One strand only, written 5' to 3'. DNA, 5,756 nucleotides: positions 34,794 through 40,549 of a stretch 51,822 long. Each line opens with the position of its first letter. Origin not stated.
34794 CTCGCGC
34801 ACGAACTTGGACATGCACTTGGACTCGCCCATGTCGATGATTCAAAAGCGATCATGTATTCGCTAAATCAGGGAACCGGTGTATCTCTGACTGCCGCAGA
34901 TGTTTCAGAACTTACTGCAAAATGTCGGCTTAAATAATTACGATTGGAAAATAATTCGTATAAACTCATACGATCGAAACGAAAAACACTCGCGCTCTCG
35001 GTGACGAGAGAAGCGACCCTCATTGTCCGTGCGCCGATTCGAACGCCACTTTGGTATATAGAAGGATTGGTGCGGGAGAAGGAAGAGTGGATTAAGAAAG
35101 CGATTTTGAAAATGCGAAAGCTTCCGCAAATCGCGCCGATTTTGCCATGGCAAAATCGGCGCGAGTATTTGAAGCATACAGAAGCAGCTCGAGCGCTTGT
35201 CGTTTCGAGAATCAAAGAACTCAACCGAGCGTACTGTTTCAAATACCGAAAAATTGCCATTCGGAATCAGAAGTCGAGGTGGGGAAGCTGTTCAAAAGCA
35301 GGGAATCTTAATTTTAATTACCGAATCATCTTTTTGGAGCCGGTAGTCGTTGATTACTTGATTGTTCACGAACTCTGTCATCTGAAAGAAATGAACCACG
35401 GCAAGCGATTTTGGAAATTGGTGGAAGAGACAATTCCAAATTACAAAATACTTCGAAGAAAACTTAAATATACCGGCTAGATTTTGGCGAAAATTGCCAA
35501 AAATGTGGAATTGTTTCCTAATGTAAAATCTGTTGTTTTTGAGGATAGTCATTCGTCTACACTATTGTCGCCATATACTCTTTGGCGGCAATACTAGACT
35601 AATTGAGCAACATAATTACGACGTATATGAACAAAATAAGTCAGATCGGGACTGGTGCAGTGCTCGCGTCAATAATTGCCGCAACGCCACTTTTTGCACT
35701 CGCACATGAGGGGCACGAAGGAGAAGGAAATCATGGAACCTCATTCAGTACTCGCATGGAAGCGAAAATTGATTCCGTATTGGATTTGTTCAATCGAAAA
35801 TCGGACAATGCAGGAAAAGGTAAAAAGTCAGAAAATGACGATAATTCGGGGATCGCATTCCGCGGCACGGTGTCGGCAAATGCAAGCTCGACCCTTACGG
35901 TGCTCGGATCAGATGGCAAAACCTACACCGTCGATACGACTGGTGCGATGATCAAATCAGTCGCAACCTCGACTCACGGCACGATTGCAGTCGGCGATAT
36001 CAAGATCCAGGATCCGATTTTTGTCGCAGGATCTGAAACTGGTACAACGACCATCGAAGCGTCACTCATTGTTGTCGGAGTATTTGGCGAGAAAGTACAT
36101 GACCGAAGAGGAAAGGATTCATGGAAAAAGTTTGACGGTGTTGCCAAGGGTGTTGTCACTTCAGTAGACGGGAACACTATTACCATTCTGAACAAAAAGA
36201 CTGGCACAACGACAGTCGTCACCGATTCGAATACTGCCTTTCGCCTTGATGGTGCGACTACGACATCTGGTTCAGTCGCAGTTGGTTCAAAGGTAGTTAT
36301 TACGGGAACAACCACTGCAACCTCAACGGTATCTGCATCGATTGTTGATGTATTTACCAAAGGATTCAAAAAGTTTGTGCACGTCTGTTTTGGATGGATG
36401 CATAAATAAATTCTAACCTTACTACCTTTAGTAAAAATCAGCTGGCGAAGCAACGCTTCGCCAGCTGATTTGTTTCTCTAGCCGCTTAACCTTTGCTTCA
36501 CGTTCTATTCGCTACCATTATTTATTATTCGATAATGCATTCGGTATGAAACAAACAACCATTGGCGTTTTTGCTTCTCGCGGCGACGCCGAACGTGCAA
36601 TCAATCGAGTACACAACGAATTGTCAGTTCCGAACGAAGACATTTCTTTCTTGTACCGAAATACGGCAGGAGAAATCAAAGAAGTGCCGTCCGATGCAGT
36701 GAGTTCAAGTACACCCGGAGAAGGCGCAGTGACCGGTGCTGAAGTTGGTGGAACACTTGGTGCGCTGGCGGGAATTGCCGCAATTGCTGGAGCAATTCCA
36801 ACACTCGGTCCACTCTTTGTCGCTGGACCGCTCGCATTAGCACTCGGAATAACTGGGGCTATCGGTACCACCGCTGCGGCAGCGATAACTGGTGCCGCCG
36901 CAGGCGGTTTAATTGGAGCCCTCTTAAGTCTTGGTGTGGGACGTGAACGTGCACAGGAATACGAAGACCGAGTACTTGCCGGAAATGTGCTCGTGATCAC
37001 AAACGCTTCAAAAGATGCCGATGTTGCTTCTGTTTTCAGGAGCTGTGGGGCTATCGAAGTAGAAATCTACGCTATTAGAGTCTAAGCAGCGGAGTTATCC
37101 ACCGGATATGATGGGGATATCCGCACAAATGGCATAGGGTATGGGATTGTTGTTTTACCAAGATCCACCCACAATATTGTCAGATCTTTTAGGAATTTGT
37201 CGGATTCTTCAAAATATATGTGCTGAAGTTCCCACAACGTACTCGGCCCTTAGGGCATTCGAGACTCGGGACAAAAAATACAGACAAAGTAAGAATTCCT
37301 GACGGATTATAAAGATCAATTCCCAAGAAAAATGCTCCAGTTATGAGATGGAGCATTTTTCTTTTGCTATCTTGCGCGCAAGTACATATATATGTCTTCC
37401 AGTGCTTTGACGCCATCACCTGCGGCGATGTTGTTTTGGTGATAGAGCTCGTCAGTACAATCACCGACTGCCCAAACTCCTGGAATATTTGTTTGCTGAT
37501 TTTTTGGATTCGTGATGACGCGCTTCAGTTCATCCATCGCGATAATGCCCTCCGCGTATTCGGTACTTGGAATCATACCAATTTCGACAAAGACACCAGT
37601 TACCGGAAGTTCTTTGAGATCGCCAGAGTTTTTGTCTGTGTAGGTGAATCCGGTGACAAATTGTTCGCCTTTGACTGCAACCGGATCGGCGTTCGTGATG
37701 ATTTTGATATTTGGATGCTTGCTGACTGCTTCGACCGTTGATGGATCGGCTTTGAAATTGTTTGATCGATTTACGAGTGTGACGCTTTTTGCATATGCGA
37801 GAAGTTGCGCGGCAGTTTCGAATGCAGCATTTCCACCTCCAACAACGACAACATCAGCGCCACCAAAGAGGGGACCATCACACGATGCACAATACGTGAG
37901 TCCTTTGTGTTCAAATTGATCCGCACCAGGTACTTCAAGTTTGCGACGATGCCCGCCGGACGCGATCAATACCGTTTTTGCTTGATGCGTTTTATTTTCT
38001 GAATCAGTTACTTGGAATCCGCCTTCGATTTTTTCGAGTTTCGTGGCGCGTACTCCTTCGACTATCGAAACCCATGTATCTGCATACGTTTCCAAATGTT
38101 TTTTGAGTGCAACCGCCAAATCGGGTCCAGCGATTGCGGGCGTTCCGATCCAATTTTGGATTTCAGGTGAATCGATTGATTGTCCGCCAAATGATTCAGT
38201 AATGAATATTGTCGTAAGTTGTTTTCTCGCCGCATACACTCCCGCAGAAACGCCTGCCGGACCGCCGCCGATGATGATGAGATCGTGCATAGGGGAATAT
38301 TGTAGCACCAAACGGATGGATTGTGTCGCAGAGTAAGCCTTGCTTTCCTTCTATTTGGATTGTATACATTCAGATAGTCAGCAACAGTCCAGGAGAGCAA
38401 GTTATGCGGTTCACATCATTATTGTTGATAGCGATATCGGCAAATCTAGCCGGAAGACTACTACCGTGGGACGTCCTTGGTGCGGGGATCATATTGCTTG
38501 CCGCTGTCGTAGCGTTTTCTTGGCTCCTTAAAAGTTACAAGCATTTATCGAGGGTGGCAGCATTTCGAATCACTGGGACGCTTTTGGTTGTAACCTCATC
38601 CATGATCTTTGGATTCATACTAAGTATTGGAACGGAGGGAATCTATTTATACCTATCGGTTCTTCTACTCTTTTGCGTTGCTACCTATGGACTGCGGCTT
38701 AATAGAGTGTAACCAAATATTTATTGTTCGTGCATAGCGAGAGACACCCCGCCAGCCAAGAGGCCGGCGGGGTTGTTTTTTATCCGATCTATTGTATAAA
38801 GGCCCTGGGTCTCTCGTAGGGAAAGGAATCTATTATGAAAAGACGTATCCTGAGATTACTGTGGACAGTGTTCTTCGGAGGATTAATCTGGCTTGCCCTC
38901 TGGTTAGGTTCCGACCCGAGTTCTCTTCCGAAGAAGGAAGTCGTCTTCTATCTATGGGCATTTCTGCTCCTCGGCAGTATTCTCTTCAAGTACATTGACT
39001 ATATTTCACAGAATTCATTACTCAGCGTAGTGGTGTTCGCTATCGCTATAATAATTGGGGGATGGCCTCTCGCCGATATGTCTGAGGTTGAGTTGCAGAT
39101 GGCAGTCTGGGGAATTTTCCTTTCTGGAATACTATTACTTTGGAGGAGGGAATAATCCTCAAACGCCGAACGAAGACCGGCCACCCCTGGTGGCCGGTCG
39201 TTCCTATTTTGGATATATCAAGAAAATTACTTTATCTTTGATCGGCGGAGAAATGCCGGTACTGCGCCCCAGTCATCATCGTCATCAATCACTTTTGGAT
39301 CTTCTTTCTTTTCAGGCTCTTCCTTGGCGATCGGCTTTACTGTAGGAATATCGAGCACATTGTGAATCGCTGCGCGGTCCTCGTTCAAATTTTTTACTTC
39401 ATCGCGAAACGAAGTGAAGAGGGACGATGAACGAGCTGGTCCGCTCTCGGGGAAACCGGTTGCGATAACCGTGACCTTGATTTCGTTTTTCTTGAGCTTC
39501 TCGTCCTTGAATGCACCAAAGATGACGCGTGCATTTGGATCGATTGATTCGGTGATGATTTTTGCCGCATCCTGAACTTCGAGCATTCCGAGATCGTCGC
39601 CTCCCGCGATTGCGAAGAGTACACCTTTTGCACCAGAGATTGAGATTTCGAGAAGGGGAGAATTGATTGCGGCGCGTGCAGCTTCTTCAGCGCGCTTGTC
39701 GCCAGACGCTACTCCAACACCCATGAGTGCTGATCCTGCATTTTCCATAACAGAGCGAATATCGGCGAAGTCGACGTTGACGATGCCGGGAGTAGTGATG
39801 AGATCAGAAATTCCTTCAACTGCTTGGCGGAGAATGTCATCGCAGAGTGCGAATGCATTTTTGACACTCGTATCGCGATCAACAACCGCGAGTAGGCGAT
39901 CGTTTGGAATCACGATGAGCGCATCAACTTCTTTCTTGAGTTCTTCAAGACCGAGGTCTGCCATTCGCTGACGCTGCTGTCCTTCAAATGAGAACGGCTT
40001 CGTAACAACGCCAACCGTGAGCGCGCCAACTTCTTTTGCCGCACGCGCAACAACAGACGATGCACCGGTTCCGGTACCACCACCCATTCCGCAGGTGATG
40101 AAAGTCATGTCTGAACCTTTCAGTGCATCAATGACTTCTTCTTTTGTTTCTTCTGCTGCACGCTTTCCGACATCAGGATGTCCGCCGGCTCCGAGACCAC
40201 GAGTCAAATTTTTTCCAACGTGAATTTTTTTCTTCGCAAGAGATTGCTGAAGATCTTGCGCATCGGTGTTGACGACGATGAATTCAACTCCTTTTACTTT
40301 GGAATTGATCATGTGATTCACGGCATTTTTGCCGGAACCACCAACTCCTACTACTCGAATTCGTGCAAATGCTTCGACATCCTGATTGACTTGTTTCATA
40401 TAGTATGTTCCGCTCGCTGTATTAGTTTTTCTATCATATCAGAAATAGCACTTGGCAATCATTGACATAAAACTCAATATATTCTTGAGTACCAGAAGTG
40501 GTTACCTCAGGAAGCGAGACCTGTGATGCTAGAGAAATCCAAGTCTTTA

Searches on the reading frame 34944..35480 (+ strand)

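Call 82: search_protein_families(library=pfam, proteins=[window:34944-35480:+], max_evalue=0.0001)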
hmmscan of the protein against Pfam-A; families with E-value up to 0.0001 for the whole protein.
window:34944-35480:+ (178 aa): 1 family
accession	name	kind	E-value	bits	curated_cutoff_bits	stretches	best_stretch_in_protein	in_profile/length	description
PF01863.23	YgjP-like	-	5.8e-43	147.7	26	2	79-175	109-205/207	YgjP-like, metallopeptidase domain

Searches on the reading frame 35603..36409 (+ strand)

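Call 82: search_protein_families(library=pfam, proteins=[window:35603-36409:+], max_evalue=0.0001)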
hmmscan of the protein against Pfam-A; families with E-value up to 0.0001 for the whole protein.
window:35603-36409:+ (268 aa): 1 family
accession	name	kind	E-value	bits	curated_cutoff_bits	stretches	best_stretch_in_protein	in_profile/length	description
PF18914.6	DUF5666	-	1.4e-06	29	27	1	182-247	1-58/60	Domain of unknown function (DUF5666)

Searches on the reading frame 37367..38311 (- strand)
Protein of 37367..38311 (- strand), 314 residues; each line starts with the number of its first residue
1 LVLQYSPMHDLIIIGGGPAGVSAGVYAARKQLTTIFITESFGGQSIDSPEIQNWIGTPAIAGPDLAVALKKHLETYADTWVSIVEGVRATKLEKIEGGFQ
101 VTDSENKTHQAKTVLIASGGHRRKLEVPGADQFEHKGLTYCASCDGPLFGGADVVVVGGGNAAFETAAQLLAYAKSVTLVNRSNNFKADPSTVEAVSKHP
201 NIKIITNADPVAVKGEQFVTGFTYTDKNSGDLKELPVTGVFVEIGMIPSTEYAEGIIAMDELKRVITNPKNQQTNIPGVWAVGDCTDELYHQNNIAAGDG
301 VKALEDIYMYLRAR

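Call 82: search_protein_families(library=pfam, proteins=[window:37367-38311:-], max_evalue=0.0001)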
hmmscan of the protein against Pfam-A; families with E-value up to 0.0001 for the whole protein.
window:37367-38311:- (314 aa): 9 families
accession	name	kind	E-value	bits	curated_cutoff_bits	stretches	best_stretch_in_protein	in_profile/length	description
PF07992.20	Pyr_redox_2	-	1.2e-43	150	26.1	1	10-296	2-287/291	Pyridine nucleotide-disulphide oxidoreductase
PF13738.12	Pyr_redox_3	-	2.5e-23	83.2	30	1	36-283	45-305/305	Pyridine nucleotide-disulphide oxidoreductase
PF00070.33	Pyr_redox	-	8.4e-12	45.9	22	1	154-219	2-74/82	Pyridine nucleotide-disulphide oxidoreductase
PF00890.30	FAD_binding_2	-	3.9e-11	43.2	20.4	0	10-42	1-33/414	FAD binding domain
PF12831.13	FAD_oxidored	-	9.2e-09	35.5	27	0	10-39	1-30/416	FAD dependent oxidoreductase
PF01266.30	DAO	-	1.3e-07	31.9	27.9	0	10-38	1-29/353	FAD dependent oxidoreductase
PF03486.20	HI0933_like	-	2.6e-07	30.8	50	0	10-37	2-29/244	HI0933-like protein Rossmann domain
PF01134.28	GIDA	-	1.2e-06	28.3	22.1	0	10-41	1-32/391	Glucose inhibited division protein A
PF01946.23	Thi4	-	7.5e-05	22.5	26.2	0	9-41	18-53/235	Thi4 family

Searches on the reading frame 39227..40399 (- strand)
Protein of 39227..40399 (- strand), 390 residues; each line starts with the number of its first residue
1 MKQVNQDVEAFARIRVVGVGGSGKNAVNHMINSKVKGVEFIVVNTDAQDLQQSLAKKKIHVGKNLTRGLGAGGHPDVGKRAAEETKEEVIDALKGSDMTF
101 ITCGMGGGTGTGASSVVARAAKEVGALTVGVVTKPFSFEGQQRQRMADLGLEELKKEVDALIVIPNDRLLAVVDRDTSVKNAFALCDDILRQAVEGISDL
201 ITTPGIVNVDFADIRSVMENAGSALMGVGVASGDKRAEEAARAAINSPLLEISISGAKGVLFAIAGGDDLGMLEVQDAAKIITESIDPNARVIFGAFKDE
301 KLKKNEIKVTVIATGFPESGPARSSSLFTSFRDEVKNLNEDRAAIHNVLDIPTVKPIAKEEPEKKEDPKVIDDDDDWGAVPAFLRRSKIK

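Call 82: search_protein_families(library=pfam, proteins=[window:39227-40399:-], max_evalue=0.0001)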
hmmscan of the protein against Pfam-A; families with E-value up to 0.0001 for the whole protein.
window:39227-40399:- (390 aa): 2 families
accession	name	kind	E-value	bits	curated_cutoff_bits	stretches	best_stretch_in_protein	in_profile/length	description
PF00091.31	Tubulin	-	4.4e-50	171.1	33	1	14-173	2-189/190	Tubulin/FtsZ family, GTPase domain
PF12327.13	FtsZ_C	-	1.5e-32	112.2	27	1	222-316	1-94/95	FtsZ family, C-terminal domain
